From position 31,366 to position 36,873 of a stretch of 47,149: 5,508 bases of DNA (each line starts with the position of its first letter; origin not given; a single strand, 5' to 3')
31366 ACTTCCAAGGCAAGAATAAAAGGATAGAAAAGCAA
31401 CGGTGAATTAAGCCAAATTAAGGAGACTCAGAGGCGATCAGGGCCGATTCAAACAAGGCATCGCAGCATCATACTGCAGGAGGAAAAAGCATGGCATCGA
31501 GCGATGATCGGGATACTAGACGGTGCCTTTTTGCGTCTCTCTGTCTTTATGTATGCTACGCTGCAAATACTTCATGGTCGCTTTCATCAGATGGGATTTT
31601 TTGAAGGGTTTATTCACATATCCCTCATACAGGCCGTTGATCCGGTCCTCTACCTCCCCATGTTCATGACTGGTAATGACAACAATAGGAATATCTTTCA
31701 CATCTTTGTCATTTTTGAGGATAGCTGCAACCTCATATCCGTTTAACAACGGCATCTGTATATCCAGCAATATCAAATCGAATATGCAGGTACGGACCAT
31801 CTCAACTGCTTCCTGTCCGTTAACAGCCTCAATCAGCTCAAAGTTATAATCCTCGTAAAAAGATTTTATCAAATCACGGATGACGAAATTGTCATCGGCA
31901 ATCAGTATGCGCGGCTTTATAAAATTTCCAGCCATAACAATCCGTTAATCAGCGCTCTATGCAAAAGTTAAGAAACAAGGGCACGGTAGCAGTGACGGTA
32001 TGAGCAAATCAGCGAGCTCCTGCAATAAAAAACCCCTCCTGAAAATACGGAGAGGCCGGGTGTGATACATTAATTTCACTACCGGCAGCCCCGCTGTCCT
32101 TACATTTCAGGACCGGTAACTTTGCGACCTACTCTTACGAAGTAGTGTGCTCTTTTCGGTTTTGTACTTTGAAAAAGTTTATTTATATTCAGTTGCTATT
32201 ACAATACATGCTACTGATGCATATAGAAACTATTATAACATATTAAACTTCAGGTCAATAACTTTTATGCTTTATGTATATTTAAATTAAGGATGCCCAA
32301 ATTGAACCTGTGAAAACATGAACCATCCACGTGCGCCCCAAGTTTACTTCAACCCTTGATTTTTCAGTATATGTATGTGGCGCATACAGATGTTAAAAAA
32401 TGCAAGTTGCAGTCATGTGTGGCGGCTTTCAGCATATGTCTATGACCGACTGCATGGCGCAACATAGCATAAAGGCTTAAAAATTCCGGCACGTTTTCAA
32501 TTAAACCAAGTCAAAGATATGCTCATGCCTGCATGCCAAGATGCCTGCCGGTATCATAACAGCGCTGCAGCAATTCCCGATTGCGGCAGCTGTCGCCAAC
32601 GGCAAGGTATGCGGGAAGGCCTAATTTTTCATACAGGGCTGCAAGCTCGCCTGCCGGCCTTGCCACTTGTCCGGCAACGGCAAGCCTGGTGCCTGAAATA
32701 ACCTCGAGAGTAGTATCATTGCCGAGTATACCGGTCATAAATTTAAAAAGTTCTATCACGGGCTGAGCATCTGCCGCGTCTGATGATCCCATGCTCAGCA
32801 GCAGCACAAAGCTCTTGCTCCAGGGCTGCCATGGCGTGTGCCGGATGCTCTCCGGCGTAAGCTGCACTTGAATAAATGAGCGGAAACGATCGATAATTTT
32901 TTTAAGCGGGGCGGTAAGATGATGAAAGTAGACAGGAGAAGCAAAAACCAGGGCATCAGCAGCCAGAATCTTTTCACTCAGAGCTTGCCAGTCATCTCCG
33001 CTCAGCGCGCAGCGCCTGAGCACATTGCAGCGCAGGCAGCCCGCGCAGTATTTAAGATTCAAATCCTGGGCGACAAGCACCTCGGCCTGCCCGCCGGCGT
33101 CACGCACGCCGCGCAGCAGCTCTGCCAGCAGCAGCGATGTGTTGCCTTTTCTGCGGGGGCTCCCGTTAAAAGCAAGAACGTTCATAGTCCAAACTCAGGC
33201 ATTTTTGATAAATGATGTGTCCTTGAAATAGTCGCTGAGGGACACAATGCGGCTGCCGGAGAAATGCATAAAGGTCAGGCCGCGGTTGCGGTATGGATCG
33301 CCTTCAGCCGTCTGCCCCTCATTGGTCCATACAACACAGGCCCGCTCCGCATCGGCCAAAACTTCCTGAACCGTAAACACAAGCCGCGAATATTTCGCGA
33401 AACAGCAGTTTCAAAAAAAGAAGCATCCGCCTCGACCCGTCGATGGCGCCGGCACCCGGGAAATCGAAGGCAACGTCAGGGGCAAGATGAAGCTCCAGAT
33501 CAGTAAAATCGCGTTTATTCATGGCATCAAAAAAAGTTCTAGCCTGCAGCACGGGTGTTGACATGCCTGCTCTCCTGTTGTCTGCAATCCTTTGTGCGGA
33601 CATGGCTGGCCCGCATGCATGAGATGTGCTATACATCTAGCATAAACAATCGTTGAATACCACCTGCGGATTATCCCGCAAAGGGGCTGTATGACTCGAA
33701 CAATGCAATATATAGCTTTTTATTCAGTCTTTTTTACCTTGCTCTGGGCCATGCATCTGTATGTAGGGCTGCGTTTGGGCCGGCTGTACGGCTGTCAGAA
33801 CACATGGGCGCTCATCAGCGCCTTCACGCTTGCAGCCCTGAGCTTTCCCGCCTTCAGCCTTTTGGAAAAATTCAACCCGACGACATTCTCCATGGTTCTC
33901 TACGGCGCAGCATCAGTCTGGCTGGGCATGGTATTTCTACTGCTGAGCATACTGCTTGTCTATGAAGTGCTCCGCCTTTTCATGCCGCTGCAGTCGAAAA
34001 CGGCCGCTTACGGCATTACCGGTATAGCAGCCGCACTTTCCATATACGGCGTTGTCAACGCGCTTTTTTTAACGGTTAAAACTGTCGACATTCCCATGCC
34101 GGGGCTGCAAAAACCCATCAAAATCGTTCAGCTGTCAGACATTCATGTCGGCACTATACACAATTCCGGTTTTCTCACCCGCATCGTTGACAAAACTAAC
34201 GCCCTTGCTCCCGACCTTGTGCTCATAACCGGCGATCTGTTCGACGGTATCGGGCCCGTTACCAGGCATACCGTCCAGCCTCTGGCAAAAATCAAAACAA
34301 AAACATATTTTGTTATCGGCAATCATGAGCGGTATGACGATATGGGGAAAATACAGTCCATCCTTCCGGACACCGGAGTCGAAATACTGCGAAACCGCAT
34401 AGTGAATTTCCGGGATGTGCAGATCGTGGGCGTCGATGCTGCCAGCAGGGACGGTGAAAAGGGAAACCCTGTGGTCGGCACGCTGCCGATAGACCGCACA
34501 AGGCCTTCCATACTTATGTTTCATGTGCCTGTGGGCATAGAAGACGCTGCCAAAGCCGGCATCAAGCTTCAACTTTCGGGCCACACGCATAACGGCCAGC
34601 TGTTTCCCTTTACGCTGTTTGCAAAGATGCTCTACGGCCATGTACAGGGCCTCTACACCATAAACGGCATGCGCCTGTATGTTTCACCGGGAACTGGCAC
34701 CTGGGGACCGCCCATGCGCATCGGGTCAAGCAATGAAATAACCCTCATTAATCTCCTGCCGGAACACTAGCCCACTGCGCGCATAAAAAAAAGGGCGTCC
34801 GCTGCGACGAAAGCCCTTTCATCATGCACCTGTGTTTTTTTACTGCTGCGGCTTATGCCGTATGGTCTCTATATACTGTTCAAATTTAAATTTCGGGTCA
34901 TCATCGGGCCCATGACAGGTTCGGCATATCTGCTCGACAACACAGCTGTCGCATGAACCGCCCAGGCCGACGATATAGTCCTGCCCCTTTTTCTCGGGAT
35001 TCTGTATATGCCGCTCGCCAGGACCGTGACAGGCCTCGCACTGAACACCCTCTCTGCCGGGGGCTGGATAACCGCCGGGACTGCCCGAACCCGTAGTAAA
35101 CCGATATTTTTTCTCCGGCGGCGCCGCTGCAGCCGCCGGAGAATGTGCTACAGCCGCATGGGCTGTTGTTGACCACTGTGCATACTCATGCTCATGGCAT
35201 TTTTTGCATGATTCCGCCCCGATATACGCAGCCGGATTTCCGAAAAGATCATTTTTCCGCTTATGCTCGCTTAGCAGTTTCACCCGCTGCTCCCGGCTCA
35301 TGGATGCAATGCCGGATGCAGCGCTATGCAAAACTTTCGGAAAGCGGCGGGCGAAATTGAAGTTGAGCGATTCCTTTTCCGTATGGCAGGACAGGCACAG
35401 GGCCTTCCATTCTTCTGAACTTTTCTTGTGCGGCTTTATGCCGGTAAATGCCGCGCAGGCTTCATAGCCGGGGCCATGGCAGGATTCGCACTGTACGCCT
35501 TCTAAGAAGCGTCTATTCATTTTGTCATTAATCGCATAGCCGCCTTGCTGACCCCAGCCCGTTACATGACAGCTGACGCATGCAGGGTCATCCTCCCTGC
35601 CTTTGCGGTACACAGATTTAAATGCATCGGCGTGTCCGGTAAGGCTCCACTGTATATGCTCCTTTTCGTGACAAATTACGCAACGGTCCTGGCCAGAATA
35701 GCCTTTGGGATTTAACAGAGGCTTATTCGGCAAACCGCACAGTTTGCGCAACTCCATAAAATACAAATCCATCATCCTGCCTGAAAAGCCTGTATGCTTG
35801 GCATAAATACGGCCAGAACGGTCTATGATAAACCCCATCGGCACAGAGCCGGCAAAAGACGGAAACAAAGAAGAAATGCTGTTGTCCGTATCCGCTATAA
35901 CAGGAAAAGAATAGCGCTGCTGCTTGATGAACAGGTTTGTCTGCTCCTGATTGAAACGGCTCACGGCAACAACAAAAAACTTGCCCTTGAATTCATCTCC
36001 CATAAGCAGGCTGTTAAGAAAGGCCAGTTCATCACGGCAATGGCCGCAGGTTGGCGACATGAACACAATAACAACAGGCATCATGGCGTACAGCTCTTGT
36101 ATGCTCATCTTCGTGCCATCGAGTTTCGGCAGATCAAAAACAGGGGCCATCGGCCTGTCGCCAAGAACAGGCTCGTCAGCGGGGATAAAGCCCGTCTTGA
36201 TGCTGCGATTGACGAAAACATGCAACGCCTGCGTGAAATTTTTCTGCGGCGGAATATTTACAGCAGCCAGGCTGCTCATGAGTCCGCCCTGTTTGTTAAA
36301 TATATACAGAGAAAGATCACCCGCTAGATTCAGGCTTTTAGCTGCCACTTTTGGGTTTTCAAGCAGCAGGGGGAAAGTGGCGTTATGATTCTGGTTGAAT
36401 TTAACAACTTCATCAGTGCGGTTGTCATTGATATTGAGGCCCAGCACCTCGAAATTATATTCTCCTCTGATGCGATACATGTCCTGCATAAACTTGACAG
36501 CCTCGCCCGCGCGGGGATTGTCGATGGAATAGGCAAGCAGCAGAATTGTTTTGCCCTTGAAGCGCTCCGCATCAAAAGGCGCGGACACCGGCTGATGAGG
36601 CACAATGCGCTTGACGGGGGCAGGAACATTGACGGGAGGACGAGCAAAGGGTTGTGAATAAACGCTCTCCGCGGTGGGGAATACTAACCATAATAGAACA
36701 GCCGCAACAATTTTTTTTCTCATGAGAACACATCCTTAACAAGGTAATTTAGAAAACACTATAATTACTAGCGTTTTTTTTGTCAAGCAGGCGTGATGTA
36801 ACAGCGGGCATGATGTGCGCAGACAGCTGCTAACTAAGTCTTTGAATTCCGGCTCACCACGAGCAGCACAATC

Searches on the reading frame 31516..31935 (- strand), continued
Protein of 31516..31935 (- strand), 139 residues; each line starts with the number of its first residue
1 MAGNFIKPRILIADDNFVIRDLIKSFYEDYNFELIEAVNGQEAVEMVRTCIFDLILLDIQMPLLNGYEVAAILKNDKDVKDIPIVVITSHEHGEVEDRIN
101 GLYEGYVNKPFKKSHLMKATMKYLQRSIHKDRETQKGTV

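Call 86: search_protein_families(library=ncbifam, proteins=[window:31516-31935:-], max_evalue=0.00001)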
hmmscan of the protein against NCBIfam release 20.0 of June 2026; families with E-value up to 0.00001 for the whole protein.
window:31516-31935:- (139 aa): 85 families (the best 25 are shown)
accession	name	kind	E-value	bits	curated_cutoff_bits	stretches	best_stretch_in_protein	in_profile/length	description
TIGR02154.1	PhoB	equivalog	6.5e-21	74.7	296.2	1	8-132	3-128/226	phosphate regulon transcriptional regulator PhoB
NF007135.0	PRK09581.1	equivalog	2.3e-19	69.6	474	1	9-125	4-120/457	PleD family two-component system response regulator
NF041945.1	LuxN_Vibrio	equivalog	2.4e-19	68.9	1550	1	7-126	720-837/839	quorum-sensing autoinducer 1 sensor kinase/phosphatase LuxN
NF008318.0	PRK11107.1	equivalog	4.6e-18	64.7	890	1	9-133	669-794/920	two-component sensor histidine kinase BarA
NF033120.0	vanR_FM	exception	7.2e-18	65.1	460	1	10-133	6-127/231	vancomycin resistance response regulator transcription factor, VanR-F/VanR-M family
NF045944.1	ResRegRpaBCyano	equivalog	7.4e-18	64.8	330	1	11-133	1-121/229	response regulator transcription factor RpaB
NF045901.1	HisKinLetSLeg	equivalog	3.1e-17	61.9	1650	1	5-128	669-793/906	two-component system sensor histidine kinase LetS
NF053854.1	RespRegPhoBBctds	equivalog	1e-16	61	270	1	10-134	1-125/225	two-component system response regulator PhoB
NF012227.0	AdeR_RR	equivalog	3e-16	59.6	340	1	9-136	13-138/239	efflux system response regulator transcription factor AdeR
NF041367.1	CheY_Halo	equivalog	3.1e-16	59.8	200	1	10-120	1-110/114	chemotaxis protein CheY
NF045717.1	DVU0259_DivK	exception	6e-16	58.7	160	1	9-122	4-114/117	DVU0259 family response regulator domain-containing protein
TIGR02956.1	TMAO_torS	equivalog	1.8e-15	56.2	676.5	1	9-133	703-829/967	TMAO reductase system sensor histidine kinase/response regulator TorS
NF040689.1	MtrAB_MtrA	equivalog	1.9e-15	56.8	300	1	10-129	1-118/219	MtrAB system response regulator MtrA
NF007969.0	PRK10693.1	equivalog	2.3e-15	56.5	329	1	5-99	5-98/337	two-component system response regulator RssB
NF007005.1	PRK09468.1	equivalog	9.6e-15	54.6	331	1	8-127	4-122/237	osmolarity response regulator transcription factor OmpR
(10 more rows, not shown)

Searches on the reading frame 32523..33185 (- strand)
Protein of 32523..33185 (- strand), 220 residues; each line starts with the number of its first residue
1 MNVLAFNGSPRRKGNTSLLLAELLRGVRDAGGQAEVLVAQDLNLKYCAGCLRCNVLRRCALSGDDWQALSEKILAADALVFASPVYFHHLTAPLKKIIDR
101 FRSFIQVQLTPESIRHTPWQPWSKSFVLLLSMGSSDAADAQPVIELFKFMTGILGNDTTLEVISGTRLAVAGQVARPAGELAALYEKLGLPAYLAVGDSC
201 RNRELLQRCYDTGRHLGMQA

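Call 7: search_protein_families(library=pfam, proteins=[window:32523-33185:-])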
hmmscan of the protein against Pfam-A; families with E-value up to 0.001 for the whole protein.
window:32523-33185:- (220 aa): 2 families
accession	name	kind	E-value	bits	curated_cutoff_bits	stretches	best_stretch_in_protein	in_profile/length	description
PF03358.20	FMN_red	-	2.1e-23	83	24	1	1-153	1-134/152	NADPH-dependent FMN reductase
PF02525.22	Flavodoxin_2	-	3.4e-10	40.4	27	1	1-139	1-142/198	Flavodoxin-like fold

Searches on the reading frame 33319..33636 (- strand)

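Call 7: search_protein_families(library=pfam, proteins=[window:33319-33636:-])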
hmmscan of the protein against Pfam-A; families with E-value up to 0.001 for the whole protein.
window:33319-33636:- (105 aa): 1 family
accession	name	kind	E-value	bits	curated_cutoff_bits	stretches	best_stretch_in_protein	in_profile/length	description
PF12680.13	SnoaL_2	-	6.6e-05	23.9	27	1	33-80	2-48/102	SnoaL-like domain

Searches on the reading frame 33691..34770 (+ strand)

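Call 7: search_protein_families(library=pfam, proteins=[window:33691-34770:+])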
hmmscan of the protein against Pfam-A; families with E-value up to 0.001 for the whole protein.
window:33691-34770:+ (359 aa): 2 families
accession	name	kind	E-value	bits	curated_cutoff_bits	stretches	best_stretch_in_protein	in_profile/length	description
PF00149.33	Metallophos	-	7.3e-14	53.1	21.5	1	143-301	1-190/191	Calcineurin-like phosphoesterase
PF12850.12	Metallophos_2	-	5.6e-06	26.9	27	1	144-302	2-119/154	Calcineurin-like phosphoesterase superfamily domain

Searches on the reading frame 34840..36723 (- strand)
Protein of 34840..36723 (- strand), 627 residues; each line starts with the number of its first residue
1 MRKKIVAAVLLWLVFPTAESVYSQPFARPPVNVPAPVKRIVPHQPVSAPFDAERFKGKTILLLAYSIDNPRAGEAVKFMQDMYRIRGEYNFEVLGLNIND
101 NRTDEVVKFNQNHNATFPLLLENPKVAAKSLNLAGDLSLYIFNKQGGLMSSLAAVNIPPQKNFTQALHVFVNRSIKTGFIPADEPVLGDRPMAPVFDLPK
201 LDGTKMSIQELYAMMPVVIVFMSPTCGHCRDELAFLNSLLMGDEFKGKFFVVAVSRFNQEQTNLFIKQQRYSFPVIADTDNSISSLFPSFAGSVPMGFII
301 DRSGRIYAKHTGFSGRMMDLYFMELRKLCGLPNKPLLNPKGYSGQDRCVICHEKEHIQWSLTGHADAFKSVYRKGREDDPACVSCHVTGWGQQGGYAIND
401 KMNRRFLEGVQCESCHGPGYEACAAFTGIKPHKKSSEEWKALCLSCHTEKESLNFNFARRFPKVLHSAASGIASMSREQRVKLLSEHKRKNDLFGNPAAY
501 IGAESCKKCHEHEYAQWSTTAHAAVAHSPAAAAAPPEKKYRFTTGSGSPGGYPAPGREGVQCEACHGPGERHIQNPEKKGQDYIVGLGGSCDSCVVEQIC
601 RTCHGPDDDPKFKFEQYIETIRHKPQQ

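Call 32: search_protein_families(library=pfam, proteins=[window:34840-36723:-], max_evalue=0.00001)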
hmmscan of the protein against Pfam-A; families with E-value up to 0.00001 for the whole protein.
window:34840-36723:- (627 aa): 5 families
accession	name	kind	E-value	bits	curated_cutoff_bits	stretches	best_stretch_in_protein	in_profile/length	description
PF00578.27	AhpC-TSA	-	1.3e-19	70.8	26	1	192-307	4-122/124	AhpC/TSA family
PF13435.11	Cytochrome_C554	-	4.5e-18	66.4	20.8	1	348-417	2-84/84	Cytochrome c554 and c-prime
PF08534.16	Redoxin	-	2.3e-10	40.9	26.6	1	193-313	6-135/148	Redoxin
PF22113.1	Mtrc-MtrF_II-IV_dom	-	4.9e-09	36.4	30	1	410-608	7-167/176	Outer membrane cytochrome MtrC/MtrF-like, domains II/IV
PF14522.11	Cytochrome_C7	-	9.4e-06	25.8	24.8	0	345-387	13-49/67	Cytochrome c7 and related cytochrome c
